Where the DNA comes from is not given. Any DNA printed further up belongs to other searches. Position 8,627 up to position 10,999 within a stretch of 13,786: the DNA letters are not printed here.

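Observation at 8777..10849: An FkbH-like glyceryl-loading unit plus carrier domain takes the place of adenylation in NRPS module 1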

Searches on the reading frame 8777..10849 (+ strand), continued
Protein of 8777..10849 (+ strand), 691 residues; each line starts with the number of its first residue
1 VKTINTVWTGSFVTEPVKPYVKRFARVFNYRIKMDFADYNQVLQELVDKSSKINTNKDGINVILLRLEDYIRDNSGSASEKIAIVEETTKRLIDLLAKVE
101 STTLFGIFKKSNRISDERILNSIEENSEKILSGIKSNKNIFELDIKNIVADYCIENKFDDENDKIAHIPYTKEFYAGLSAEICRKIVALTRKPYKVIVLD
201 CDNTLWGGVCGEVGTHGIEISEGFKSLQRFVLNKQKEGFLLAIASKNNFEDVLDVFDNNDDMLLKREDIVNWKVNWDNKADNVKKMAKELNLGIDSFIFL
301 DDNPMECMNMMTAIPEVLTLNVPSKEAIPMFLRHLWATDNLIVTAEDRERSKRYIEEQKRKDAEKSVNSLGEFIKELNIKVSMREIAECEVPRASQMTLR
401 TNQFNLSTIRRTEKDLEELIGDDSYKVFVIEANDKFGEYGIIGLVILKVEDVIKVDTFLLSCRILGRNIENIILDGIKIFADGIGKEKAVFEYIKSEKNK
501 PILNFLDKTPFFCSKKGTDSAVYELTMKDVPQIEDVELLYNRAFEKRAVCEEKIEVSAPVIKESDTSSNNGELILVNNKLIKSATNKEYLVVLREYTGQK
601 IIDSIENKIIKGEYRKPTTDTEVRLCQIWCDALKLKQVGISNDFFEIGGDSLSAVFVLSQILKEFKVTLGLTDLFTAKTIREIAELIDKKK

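Call 29: search_protein_families(library=ncbifam, proteins=[L001:9674-9943:+, L002:9366-9635:+], max_evalue=10)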
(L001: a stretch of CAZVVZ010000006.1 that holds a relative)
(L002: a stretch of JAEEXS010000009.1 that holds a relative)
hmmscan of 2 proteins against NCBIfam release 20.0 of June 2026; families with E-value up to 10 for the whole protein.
L001:9674-9943:+ (90 aa): 4 families
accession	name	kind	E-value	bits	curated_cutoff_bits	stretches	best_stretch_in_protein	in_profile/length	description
NF007605.2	PRK10252.1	equivalog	0.00024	18.7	2400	1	30-78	799-859/1292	enterobactin non-ribosomal peptide synthetase EntF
TIGR01733.1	AA-adenyl-dom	subfamily_domain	0.0011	17.9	317.4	1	9-71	299-375/409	amino acid adenylation domain-containing protein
NF047350.1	aureusi_NRPS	equivalog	0.0012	15.7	2500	1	26-77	1757-1819/2373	aureusimine non-ribosomal peptide synthetase AusA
NF041803.1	NRPS_SolG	exception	0.003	15.1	2200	1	10-83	889-976/1163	solanimycin non-ribosomal peptide synthetase SolG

L002:9366-9635:+ (90 aa): 7 families
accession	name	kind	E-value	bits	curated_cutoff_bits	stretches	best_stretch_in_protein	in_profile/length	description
TIGR01733.1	AA-adenyl-dom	subfamily_domain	1.9e-07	30.2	317.4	1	11-78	300-381/409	amino acid adenylation domain-containing protein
NF041803.1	NRPS_SolG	exception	5.2e-06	24.3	2200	1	9-84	887-976/1163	solanimycin non-ribosomal peptide synthetase SolG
NF007605.2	PRK10252.1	equivalog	2.2e-05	22.1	2400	1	17-80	785-860/1292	enterobactin non-ribosomal peptide synthetase EntF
NF047350.1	aureusi_NRPS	equivalog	7.5e-05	19.7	2500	1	11-79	1742-1820/2373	aureusimine non-ribosomal peptide synthetase AusA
TIGR03443.1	alpha_am_amid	equivalog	0.096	10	1030.1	1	51-82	676-707/1390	L-aminoadipate-semialdehyde dehydrogenase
NF038341.1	ligase_FadD4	exception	0.12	10.7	850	1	14-75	335-392/506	fatty-acid--CoA ligase FadD4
NF004282.0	PRK05691.1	subfamily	0.16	7.8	4090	1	14-79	2516-2594/4334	non-ribosomal peptide synthase/polyketide synthase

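Call 52: search_protein_families(library=ncbifam, proteins=[L001:17552-18574:+, L001:15759-17537:+], max_evalue=0.001)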
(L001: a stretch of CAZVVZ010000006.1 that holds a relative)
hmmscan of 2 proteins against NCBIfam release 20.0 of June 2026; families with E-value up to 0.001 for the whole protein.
L001:17552-18574:+ (340 aa): 64 families (the best 25 are shown)
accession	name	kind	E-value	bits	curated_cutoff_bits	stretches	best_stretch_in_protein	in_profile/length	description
NF053512.1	nitric_RR_NosR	exception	5.1e-17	62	400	1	12-148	1-137/422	response regulator c-di-GMP phosphodiesterase, NosR family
NF052313.1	T9SS_RR_PorX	equivalog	1.1e-12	47.5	300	1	11-152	2-142/513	T9SS response regulator signal transducer PorX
NF045991.1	RespRegCtrARhodob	equivalog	3.7e-12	46.5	350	1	11-92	2-83/224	response regulator transcription factor CtrA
NF008469.0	PRK11361.1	equivalog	6.8e-11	41.5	714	1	10-136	5-130/461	acetoacetate metabolism transcriptional regulator AtoC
NF007969.0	PRK10693.1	equivalog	1.6e-09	37.3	329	1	8-85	6-83/337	two-component system response regulator RssB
NF047793.1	ResRegPgtA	equivalog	1.8e-09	37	650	1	9-96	5-91/414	two-component system response regulator PgtA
NF040749.1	tetrathio_RR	equivalog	4.3e-09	36.3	290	1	12-95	2-84/191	tetrathionate respiration response regulator TtrR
NF041733.1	resp_reg_CseB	equivalog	4.3e-09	36.1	350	1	11-88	2-79/228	two-component system response regulator CseB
NF008099.0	PRK10841.1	equivalog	8.4e-09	33.7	920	1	6-85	821-900/949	two-component system sensor histidine kinase RcsC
NF007018.1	PRK09483.1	equivalog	8.5e-09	35.4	280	1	11-152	3-146/217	UvrY/SirA/GacA family response regulator transcription factor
NF006900.1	PRK09390.1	equivalog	8.7e-09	35.2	255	1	9-131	4-125/203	response regulator FixJ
NF008318.0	PRK11107.1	equivalog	1.1e-08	33.6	890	1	9-144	667-803/920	two-component sensor histidine kinase BarA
NF007689.0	PRK10365.1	equivalog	1.4e-08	34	760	1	10-92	6-88/441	sigma-54-dependent response regulator transcription factor ZraR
NF046022.1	RespRegCpdRBruc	equivalog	1.6e-08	34.6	180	1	11-91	3-83/120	cell cycle two-component system response regulator CpdR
NF053854.1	RespRegPhoBBctds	equivalog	1.7e-08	34.1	270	1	12-143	1-127/225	two-component system response regulator PhoB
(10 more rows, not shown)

L001:15759-17537:+ (592 aa): 58 families (the best 25 are shown)
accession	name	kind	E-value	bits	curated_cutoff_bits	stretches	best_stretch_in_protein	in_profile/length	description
NF008468.0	PRK11360.1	equivalog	2.7e-52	178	646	1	247-591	272-610/616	two-component system sensor histidine kinase AtoS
NF007688.0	PRK10364.1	equivalog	7.1e-32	110.7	479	1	360-589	225-451/460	two-component system sensor histidine kinase ZraS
NF046044.1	PnpS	equivalog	1.2e-30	106.8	400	1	244-588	56-390/390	two-component system histidine kinase PnpS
NF047497.1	HK_LIC_12097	equivalog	3.3e-30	105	500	1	322-589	97-366/367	LIC_12097 family sensor histidine kinase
NF052574.1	HisKinEspCMyxo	equivalog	2.1e-28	98.9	1200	1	263-590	308-638/785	serine histidine kinase EspC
NF033092.0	HK_WalK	equivalog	1.9e-27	96.1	725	1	245-588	260-593/594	cell wall metabolism sensor histidine kinase WalK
TIGR02966.1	phoR_proteo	equivalog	3.9e-27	95.1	334.2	1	245-586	8-332/333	phosphate regulon sensor histidine kinase PhoR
NF052573.1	HisKinEspAMyxo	equivalog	2.1e-26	92.2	1400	1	248-587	259-609/755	serine histidine kinase EspA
NF040750.1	tetrathio_HK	equivalog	2.7e-23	82.3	750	1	357-576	320-541/555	tetrathionate respiration histidine kinase TtrS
NF053867.1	SprKinKinDBac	equivalog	1.5e-22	79.8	775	1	346-591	254-499/500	sporulation kinase KinD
TIGR02916.1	PEP_his_kin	equivalog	2.5e-22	79.2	300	1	362-588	462-679/679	XrtA/PEP-CTERM system histidine kinase PrsK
NF046020.1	HisKinCckABruc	equivalog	4.9e-22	77.6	1000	1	349-589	454-707/868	cell cycle histidine kinase CckA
NF038348.1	T2SS_HK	subfamily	1.3e-21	76.7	450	2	421-590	408-574/574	histidine kinase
NF047794.1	HisKinPtgB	equivalog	3.6e-21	75.1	1000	1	358-571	425-637/656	two-component system sensor histidine kinase PgtB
NF006800.0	PRK09303.1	equivalog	8.8e-21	74.3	342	1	352-589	130-377/383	histidine kinase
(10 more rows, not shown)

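Call 58: predict_structure(alignment_id=A2)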
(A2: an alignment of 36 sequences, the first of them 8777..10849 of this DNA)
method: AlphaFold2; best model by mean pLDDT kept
length: 691 residues; sequences in the alignment: 36
mean_pLDDT: 87.5   pTM: 0.76
mean pLDDT of the five models: 87.5, 87.4, 86.7, 86.3, 83.7
residues with pLDDT >= 90: 416; 70-90: 228; 50-70: 23; < 50: 24
segments of 3 or more residues with pLDDT < 50: 547-570
pLDDT, mean of each block of 10 residues (from residue 1): 92 93 91 90 91 93 95 91 95 94 91 85 94 90 91 90 86 94 93 92 94 89 96 91 95 93 92 94 94 93 92 92 90 90 74 81 84 85 93 86 76 94 96 87 94 93 77 94 95 86 86 91 93 84 62 38 40 56 74 88 82 88 94 89 90 87 90 91 94 86
secondary structure, 60 per line:
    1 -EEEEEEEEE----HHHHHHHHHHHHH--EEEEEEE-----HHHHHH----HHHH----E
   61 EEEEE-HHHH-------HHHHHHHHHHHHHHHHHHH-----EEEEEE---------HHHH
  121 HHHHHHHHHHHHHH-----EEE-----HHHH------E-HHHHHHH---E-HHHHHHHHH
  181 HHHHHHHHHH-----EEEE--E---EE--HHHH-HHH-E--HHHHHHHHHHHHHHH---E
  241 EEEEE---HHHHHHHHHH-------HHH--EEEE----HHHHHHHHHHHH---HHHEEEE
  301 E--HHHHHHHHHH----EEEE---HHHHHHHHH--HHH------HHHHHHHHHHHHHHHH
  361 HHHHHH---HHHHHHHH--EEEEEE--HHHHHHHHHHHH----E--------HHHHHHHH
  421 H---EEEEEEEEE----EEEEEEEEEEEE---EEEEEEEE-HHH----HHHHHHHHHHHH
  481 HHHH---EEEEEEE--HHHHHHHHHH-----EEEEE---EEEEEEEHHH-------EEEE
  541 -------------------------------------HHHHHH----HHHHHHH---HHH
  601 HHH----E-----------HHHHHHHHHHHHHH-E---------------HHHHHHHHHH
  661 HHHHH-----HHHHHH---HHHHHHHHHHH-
elements in order (helices of 4 or more, strands of 3 or more residues): E2-10 H15-27 E30-36 H42-47 H52-55 E60-65 H67-70 H78-96 E102-107 H117-134 E140-142 H148-151 H160-166 H172-190 E196-199 H210-213 H222-236 E240-245 H249-258 E271-274 H279-290 E297-301 H304-313 E318-321 H325-333 H345-366 H370-377 E380-385 H388-399 H413-421 E425-433 E438-449 E453-460 H469-484 E488-494 H497-506 E512-516 E520-526 E537-540 H578-583 H588-594 H598-603 H620-633 H651-665 H671-676 H680-690

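Call 61: fold_search(model_id=the predicted structure, library=pdb)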
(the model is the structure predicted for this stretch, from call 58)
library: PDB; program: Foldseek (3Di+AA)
matches with E <= 10: 1488; with E <= 0.001: 221
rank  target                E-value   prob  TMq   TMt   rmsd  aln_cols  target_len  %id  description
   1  3slr                  1.8e-21  1.00  0.44  0.76   3.5       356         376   23  Crystal structure of N-terminal part of the protein BF1531 from Bacteroides fragilis containing phosphatase domain compl (released 2011-07-20)
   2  3eo4_D                5.3e-07  1.00  0.18  0.69   3.6       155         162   16  The crystal structure of a domain from Methanocaldococcus jannaschii DSM 2661 (released 2008-10-14)
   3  3eo4_B                1.1e-06  1.00  0.18  0.72   3.7       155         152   16  The crystal structure of a domain from Methanocaldococcus jannaschii DSM 2661 (released 2008-10-14)
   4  9mto_A                1.1e-06  1.00  0.17  0.71   6.3       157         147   15  Crystal structure of acetyltransferase CBU0801 from Coxiella burnetii (released 2025-01-22)
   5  3eo4_C                2.0e-06  1.00  0.19  0.73   3.6       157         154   16  The crystal structure of a domain from Methanocaldococcus jannaschii DSM 2661 (released 2008-10-14)
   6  8fv0_B                3.1e-06  1.00  0.18  0.66   4.3       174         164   11  SpeG spermidine N-acetyltransferase from Staphylococcus aureus in complex with spermine (released 2023-04-26)
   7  3eo4_A                3.3e-06  1.00  0.18  0.70   3.7       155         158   16  The crystal structure of a domain from Methanocaldococcus jannaschii DSM 2661 (released 2008-10-14)
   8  9mto_B                4.2e-06  1.00  0.18  0.76   3.4       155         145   14  Crystal structure of acetyltransferase CBU0801 from Coxiella burnetii (released 2025-01-22)
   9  1vhs_A                4.9e-06  1.00  0.18  0.64   4.4       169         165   14  Crystal structure of a putative phosphinothricin N-acetyltransferase (released 2003-12-30)
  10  8fv1_A                9.1e-06  1.00  0.18  0.66   3.9       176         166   11  SpeG spermidine N-acetyltransferase from Staphylococcus aureus in complex with spermine (released 2023-02-08)
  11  5ix3                  9.5e-06  1.00  0.18  0.63   4.4       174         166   11  Crystal structure of N-acetyltransferase from Staphylococcus aureus. (released 2017-04-05)
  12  7kx3_B                1.2e-05  1.00  0.18  0.63   4.0       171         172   13  SpeG Spermidine N-acetyltransferase F149G mutant from Vibrio cholerae (released 2020-12-16)
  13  7kwj_B                1.3e-05  1.00  0.18  0.65   4.3       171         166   13  Spermidine N-acetyltransferase SpeG K23-Q34 chimera from Vibrio cholerae and hSSAT (released 2020-12-16)
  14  7kwq_C                1.4e-05  1.00  0.18  0.62   5.0       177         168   12  Spermidine N-acetyltransferase SpeG R149-K152 chimera from Vibrio cholerae and hSSAT (released 2020-12-16)
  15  4ua3_A                1.6e-05  1.00  0.17  0.55   4.7       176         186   13  Crystal structure of selenomethionine labeled SpNatD (released 2015-01-28)
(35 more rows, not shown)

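Call 87: search_protein_families(library=pfam, proteins=[L001:17552-18574:+, L002:17291-18313:+], max_evalue=1)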
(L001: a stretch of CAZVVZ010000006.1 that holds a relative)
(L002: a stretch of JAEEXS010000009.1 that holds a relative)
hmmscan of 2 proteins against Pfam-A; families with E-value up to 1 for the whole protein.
L001:17552-18574:+ (340 aa): 1 family
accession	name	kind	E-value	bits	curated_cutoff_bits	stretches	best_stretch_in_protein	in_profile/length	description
PF00072.30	Response_reg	-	1.5e-16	61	30.2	1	12-121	1-109/111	Response regulator receiver domain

L002:17291-18313:+ (340 aa): 1 family
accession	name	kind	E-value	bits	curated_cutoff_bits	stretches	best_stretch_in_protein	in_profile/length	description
PF00072.30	Response_reg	-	3.2e-18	66.3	30.2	1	12-122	1-110/111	Response regulator receiver domain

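Call 92: find_encoding_contigs(protein=P0010, flank=6000, max_places=1)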
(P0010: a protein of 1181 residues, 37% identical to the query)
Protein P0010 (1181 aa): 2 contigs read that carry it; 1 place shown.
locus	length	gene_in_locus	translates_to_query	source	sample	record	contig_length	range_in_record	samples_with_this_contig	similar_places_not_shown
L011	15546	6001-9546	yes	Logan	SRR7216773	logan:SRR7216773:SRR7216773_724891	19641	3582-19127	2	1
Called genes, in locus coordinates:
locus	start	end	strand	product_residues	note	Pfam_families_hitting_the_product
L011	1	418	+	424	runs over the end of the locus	PF01548:DEDD_Tnp_IS110, PF02371:Transposase_20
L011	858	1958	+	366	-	-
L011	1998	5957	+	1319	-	PF00668:Condensation, PF00501:AMP-binding, PF13193:AMP-binding_C, PF00550:PP-binding, PF00668:Condensation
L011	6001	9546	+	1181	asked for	PF00668:Condensation, PF00550:PP-binding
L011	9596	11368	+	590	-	PF00664:ABC_membrane, PF00005:ABC_tran, PF02463:SMC_N (faint)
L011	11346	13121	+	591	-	PF00664:ABC_membrane, PF00005:ABC_tran, PF02463:SMC_N (weak)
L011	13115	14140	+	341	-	PF14399:BtrH_N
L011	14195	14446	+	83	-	PF00550:PP-binding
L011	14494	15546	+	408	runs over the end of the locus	PF00579:tRNA-synt_1b, PF22421:SYY_C-terminal (weak), PF01479:S4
